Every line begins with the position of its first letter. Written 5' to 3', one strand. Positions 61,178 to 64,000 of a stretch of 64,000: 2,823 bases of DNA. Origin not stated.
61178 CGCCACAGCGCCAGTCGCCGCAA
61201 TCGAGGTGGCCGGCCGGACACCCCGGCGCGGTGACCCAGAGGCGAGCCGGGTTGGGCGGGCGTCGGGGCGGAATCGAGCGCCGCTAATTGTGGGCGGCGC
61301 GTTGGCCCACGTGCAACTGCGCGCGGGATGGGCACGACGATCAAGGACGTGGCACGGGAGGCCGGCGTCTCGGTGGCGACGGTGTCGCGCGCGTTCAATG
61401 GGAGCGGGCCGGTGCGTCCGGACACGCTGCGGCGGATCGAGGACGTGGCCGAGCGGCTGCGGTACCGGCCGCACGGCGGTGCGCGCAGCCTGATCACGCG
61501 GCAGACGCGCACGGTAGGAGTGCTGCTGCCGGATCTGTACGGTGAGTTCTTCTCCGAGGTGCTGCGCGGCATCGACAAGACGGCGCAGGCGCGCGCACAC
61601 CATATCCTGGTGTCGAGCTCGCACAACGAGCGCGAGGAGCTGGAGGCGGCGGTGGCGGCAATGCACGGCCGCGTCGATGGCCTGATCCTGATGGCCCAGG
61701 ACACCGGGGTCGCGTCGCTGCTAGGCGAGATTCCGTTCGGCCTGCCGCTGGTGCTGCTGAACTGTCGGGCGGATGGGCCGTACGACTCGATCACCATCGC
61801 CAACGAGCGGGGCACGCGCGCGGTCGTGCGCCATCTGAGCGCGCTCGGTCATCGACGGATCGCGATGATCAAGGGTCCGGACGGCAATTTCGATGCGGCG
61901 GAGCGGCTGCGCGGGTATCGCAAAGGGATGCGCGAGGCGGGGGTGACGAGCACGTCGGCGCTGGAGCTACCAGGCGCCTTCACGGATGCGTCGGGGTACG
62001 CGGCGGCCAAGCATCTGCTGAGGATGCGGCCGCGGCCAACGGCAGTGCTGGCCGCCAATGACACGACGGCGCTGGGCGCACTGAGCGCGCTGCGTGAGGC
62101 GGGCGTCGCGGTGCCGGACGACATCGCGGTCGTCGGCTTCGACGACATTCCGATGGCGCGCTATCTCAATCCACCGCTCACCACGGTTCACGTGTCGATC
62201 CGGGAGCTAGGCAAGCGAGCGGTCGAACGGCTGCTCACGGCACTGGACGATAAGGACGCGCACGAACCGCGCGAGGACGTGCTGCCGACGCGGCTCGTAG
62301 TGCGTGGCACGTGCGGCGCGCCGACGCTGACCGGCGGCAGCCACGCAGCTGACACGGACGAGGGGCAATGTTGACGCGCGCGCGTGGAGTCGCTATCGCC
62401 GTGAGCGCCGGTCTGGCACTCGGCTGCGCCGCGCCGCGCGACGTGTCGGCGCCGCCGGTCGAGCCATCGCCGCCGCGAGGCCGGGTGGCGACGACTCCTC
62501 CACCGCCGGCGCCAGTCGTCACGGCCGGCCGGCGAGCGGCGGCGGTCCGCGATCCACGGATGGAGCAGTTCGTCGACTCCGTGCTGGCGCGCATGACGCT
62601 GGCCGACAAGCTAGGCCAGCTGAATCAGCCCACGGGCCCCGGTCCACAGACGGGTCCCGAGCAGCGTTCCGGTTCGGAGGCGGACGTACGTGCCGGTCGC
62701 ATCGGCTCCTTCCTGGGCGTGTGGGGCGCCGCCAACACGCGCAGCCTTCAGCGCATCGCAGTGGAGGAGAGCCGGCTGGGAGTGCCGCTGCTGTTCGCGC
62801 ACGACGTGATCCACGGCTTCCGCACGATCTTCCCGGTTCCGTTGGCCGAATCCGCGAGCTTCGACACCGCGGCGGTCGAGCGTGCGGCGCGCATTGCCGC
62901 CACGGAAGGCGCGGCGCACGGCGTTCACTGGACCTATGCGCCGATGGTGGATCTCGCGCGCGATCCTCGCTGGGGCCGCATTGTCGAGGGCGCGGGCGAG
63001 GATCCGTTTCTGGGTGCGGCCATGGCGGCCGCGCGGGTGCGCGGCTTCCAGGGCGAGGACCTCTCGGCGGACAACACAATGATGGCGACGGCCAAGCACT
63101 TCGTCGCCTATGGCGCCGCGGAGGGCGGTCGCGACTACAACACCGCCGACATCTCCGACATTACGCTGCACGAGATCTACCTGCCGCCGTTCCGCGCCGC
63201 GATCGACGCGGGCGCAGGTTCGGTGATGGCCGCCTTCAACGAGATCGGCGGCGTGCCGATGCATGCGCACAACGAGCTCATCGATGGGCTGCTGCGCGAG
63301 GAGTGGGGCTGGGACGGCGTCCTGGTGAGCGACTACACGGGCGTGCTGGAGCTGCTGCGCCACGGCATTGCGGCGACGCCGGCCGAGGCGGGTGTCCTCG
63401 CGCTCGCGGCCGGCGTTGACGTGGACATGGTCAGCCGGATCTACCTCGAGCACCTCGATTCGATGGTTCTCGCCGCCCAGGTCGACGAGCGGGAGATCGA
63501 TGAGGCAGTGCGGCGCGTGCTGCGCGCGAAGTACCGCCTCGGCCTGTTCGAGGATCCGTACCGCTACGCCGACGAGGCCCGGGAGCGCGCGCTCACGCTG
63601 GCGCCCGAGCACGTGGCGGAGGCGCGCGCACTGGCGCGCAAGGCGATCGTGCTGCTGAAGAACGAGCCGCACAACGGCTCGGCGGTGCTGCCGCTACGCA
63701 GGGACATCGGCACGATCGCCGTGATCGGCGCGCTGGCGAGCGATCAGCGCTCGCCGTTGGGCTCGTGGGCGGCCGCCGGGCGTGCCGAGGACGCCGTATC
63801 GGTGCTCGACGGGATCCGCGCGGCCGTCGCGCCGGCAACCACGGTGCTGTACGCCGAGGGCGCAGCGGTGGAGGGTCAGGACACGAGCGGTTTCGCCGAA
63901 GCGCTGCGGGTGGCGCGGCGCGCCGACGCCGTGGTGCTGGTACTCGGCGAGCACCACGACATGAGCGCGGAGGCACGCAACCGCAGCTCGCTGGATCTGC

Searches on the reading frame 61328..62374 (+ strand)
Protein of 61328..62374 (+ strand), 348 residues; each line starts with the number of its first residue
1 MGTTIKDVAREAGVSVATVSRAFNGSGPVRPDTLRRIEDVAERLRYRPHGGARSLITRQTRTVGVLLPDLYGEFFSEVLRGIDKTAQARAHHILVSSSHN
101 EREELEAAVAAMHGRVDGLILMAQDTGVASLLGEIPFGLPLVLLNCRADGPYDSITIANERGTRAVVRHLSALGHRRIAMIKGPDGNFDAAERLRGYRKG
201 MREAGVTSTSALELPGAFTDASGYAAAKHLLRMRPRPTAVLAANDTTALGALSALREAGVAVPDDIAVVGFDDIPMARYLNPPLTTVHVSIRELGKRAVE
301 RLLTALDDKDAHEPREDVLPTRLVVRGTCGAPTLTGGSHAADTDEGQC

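Call 8: find_encoding_contigs(protein=window:61328-62374:+, flank=6000, max_places=10)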
Protein window:61328-62374:+ (348 aa): 2 contigs read that carry it; 1 place shown.
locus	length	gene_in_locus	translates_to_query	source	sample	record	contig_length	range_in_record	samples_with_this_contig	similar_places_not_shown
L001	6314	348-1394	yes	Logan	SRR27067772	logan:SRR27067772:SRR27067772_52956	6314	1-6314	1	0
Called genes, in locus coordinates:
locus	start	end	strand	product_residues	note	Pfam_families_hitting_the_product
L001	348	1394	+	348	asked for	PF00356:LacI, PF01381:HTH_3 (weak), PF00532:Peripla_BP_1, PF13407:Peripla_BP_4, PF13377:Peripla_BP_3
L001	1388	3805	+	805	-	PF00933:Glyco_hydro_3, PF01915:Glyco_hydro_3_C, PF14310:Fn3-like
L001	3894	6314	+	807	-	?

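Call 11: find_homologous_proteins(query=window:61328-62374:+, max_evalue=1e-40)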
Query window:61328-62374:+ (348 aa): 6621 proteins with E <= 1e-40 among 8000 candidates; the best 120 are listed.
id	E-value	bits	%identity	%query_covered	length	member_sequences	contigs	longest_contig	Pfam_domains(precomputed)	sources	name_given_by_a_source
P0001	1.6e-222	756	100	100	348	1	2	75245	PF13377.13,PF00532.28,PF00356.28,PF13407.13,PF01381.29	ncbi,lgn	ncbi:MAG: LacI family DNA-binding transcriptional regulator [Longimicrobiales bacterium]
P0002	5.1e-128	445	63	95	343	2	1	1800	PF13377.13,PF00532.28,PF00356.28,PF13407.13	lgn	-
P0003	9.4e-128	444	64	94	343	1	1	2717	PF13377.13,PF00532.28,PF00356.28,PF13407.13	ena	-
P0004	1.3e-126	441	64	94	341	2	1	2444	PF13377.13,PF00532.28,PF00356.28,PF13407.13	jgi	jgi:LacI family transcriptional regulator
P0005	2.2e-126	440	64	94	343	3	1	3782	PF13377.13,PF00532.28,PF00356.28,PF13407.13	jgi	-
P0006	2.9e-126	439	64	94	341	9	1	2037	PF13377.13,PF00532.28,PF00356.28,PF13407.13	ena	-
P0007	6.2e-126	438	63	95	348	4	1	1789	PF13377.13,PF00532.28,PF00356.28,PF13407.13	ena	-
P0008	6.9e-125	435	63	96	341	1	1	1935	PF13377.13,PF00532.28,PF00356.28,PF13407.13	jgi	-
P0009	8.6e-125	435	62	96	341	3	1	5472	PF13377.13,PF00532.28,PF00356.28,PF13407.13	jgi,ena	jgi:LacI family transcriptional regulator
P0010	1.2e-124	434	63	95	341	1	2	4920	PF13377.13,PF00532.28,PF00356.28,PF13407.13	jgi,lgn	jgi:LacI family transcriptional regulator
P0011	1.6e-124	434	63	94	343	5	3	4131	PF13377.13,PF00532.28,PF00356.28,PF13407.13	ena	-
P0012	1.7e-124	434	60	95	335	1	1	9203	PF13377.13,PF00532.28,PF00356.28,PF13407.13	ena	-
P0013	1.7e-124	434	63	94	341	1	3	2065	PF13377.13,PF00532.28,PF00356.28,PF13407.13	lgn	-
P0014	2.9e-124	433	62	95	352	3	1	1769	PF13377.13,PF00532.28,PF00356.28,PF13407.13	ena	-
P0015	3.0e-124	433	62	96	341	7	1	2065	PF13377.13,PF00532.28,PF00356.28,PF13407.13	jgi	jgi:LacI family transcriptional regulator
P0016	7.2e-124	432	62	94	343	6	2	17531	PF13377.13,PF00532.28,PF00356.28,PF13407.13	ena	-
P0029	1.5e-122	427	63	95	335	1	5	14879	PF13377.13,PF00532.28,PF00356.28,PF13407.13,PF01381.29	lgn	-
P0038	6.1e-122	425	62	95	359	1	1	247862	PF13377.13,PF00532.28,PF00356.28,PF13407.13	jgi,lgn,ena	-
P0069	1.4e-120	421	63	95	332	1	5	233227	PF13377.13,PF00532.28,PF00356.28,PF13407.13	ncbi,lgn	-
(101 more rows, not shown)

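Call 15: find_encoding_contigs(protein=P0069, flank=5000, max_places=3)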
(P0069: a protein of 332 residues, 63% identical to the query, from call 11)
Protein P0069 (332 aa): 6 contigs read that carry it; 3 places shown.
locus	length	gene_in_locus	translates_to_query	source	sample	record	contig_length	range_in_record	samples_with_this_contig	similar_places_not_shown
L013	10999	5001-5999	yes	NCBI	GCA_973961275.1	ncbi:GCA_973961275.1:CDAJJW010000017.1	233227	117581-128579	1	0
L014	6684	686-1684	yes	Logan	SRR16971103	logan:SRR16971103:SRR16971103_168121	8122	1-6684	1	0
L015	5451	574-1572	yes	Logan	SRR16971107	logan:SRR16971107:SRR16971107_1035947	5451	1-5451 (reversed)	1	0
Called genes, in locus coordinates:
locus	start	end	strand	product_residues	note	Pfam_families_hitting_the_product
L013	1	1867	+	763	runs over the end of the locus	PF13620:CarboxypepD_reg, PF13715:CarbopepD_reg_2, PF07715:Plug (weak), PF00593:TonB_dep_Rec_b-barrel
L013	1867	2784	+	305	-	PF14054:DUF4249 (weak)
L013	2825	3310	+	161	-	-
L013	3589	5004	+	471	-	PF10091:Glycoamylase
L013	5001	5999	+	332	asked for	PF00356:LacI, PF00532:Peripla_BP_1, PF13407:Peripla_BP_4, PF13377:Peripla_BP_3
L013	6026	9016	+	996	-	PF13620:CarboxypepD_reg, PF13715:CarbopepD_reg_2, PF25183:OMP_b-brl_4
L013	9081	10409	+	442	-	PF01547:SBP_bac_1, PF13416:SBP_bac_8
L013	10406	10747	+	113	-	PF01909:NTP_transf_2, PF18765:Polbeta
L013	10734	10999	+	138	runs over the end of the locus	PF05168:HEPN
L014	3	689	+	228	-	?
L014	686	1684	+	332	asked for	PF00356:LacI, PF00532:Peripla_BP_1, PF13407:Peripla_BP_4, PF13377:Peripla_BP_3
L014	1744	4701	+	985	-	PF13620:CarboxypepD_reg, PF13715:CarbopepD_reg_2, PF25183:OMP_b-brl_4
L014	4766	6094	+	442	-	PF01547:SBP_bac_1, PF13416:SBP_bac_8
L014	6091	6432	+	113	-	PF01909:NTP_transf_2, PF18765:Polbeta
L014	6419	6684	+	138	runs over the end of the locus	PF05168:HEPN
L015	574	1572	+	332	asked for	PF00356:LacI, PF00532:Peripla_BP_1, PF13407:Peripla_BP_4, PF13377:Peripla_BP_3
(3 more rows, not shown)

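Call 16: find_encoding_contigs(protein=P0016, flank=5000, max_places=3)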
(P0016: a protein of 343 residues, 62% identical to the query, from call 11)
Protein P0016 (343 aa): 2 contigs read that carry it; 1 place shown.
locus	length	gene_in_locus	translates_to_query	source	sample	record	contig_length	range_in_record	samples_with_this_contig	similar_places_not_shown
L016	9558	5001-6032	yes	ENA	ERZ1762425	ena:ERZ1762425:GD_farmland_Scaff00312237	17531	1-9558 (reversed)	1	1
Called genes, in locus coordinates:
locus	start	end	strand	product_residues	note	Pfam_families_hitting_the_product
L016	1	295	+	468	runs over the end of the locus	PF07969:Amidohydro_3 (faint), PF01979:Amidohydro_1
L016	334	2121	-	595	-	-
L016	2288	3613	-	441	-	PF13424:TPR_12 (weak), PF24885:TPR_NPHP3, PF13374:TPR_10 (weak), PF13424:TPR_12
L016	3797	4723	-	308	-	PF04542:Sigma70_r2, PF04539:Sigma70_r3 (weak), PF08281:Sigma70_r4_2 (weak), PF04545:Sigma70_r4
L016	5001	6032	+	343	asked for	PF00356:LacI, PF00532:Peripla_BP_1, PF13407:Peripla_BP_4, PF13377:Peripla_BP_3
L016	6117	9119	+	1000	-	PF13620:CarboxypepD_reg, PF13715:CarbopepD_reg_2, PF25020:TTR_TEN1-4 (faint), PF25183:OMP_b-brl_4, PF00593:TonB_dep_Rec_b-barrel, PF25183:OMP_b-brl_4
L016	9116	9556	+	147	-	?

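Call 17: find_encoding_contigs(protein=P0029, flank=5000, max_places=3)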
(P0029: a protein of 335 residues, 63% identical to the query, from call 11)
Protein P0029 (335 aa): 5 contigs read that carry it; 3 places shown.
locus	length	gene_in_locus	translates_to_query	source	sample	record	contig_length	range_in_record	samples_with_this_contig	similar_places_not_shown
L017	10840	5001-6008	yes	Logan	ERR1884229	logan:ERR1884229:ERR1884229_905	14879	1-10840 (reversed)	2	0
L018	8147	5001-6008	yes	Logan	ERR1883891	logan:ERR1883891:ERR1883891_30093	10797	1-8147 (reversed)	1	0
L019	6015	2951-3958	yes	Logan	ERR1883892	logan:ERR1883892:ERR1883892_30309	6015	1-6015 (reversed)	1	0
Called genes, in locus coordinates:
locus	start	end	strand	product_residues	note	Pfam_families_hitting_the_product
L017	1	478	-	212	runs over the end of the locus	-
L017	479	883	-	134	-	-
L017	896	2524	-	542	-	PF07676:PD40 (faint), PF00300:His_Phos_1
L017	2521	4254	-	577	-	PF01425:Amidase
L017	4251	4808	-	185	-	-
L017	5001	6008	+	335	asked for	PF00356:LacI, PF01381:HTH_3 (faint), PF00532:Peripla_BP_1, PF13407:Peripla_BP_4, PF13377:Peripla_BP_3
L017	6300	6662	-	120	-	-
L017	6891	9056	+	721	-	PF25183:OMP_b-brl_4, PF00593:TonB_dep_Rec_b-barrel (weak), PF25183:OMP_b-brl_4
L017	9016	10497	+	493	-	PF10091:Glycoamylase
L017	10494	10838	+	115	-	?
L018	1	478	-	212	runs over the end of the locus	-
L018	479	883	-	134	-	-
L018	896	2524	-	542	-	PF07676:PD40 (faint), PF00300:His_Phos_1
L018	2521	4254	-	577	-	PF01425:Amidase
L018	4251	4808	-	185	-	-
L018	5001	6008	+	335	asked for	PF00356:LacI, PF01381:HTH_3 (faint), PF00532:Peripla_BP_1, PF13407:Peripla_BP_4, PF13377:Peripla_BP_3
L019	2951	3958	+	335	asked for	PF00356:LacI, PF01381:HTH_3 (faint), PF00532:Peripla_BP_1, PF13407:Peripla_BP_4, PF13377:Peripla_BP_3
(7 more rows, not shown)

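Call 46: search_protein_families(library=pfam, proteins=[L001:3894-6314:+, L001:1388-3805:+], max_evalue=0.00001)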
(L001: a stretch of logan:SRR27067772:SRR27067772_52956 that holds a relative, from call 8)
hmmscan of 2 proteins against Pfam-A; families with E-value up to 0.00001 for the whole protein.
L001:3894-6314:+ (807 aa): 4 families
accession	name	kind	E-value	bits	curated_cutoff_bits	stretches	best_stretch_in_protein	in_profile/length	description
PF00593.30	TonB_dep_Rec_b-barrel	-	3.8e-19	70.3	27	1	382-747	27-350/436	TonB dependent receptor-like, beta-barrel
PF07715.20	Plug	-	6.1e-18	65.7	23.9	1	115-220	2-107/107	TonB-dependent Receptor Plug Domain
PF13715.12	CarbopepD_reg_2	-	4.1e-16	59.2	32.2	1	26-107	1-88/88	CarboxypepD_reg-like domain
PF13620.12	CarboxypepD_reg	-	4.4e-09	37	32.3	1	26-94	2-80/82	Carboxypeptidase regulatory-like domain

L001:1388-3805:+ (805 aa): 3 families
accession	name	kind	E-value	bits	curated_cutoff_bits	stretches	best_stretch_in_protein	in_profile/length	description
PF00933.27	Glyco_hydro_3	-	4.1e-64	217.4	27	1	77-386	1-315/316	Glycosyl hydrolase family 3 N terminal domain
PF01915.27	Glyco_hydro_3_C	-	3.3e-53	181.1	31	1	427-663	1-200/200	Glycosyl hydrolase family 3 C-terminal domain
PF14310.12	Fn3-like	-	1.1e-25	90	25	1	700-769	1-71/71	Fibronectin type III-like domain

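Call 73: find_encoding_contigs(protein=P0038, flank=3000, max_places=2)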
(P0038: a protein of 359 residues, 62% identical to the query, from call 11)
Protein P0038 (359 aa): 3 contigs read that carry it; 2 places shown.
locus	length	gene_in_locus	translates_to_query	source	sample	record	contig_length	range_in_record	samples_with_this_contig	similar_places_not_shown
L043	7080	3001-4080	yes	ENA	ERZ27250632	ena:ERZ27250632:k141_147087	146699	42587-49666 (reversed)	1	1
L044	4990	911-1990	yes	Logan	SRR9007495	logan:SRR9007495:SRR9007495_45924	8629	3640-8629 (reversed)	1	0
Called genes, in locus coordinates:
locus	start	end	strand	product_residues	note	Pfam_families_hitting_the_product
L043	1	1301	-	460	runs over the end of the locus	PF13424:TPR_12 (weak), PF24885:TPR_NPHP3, PF13374:TPR_10 (weak), PF13424:TPR_12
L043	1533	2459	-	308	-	PF04542:Sigma70_r2, PF04539:Sigma70_r3 (weak), PF08281:Sigma70_r4_2 (weak), PF04545:Sigma70_r4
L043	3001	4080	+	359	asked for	PF00356:LacI, PF00532:Peripla_BP_1, PF13407:Peripla_BP_4, PF13377:Peripla_BP_3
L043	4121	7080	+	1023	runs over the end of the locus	PF13620:CarboxypepD_reg, PF13715:CarbopepD_reg_2, PF25183:OMP_b-brl_4, PF00593:TonB_dep_Rec_b-barrel (weak)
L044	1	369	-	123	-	?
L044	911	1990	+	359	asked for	PF00356:LacI, PF00532:Peripla_BP_1, PF13407:Peripla_BP_4, PF13377:Peripla_BP_3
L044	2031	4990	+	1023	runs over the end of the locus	PF13620:CarboxypepD_reg, PF13715:CarbopepD_reg_2, PF25183:OMP_b-brl_4, PF00593:TonB_dep_Rec_b-barrel (weak)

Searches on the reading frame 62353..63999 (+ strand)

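Call 24: search_protein_families(library=pfam, proteins=[window:62353-63999:+])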
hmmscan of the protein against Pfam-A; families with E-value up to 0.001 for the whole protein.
window:62353-63999:+ (549 aa): 2 families
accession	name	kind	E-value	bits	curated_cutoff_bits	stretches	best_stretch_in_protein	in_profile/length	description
PF00933.27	Glyco_hydro_3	-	1.6e-64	218.8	27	1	82-391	1-315/316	Glycosyl hydrolase family 3 N terminal domain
PF01915.27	Glyco_hydro_3_C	-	1.3e-14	55.1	31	1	432-549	1-96/200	Glycosyl hydrolase family 3 C-terminal domain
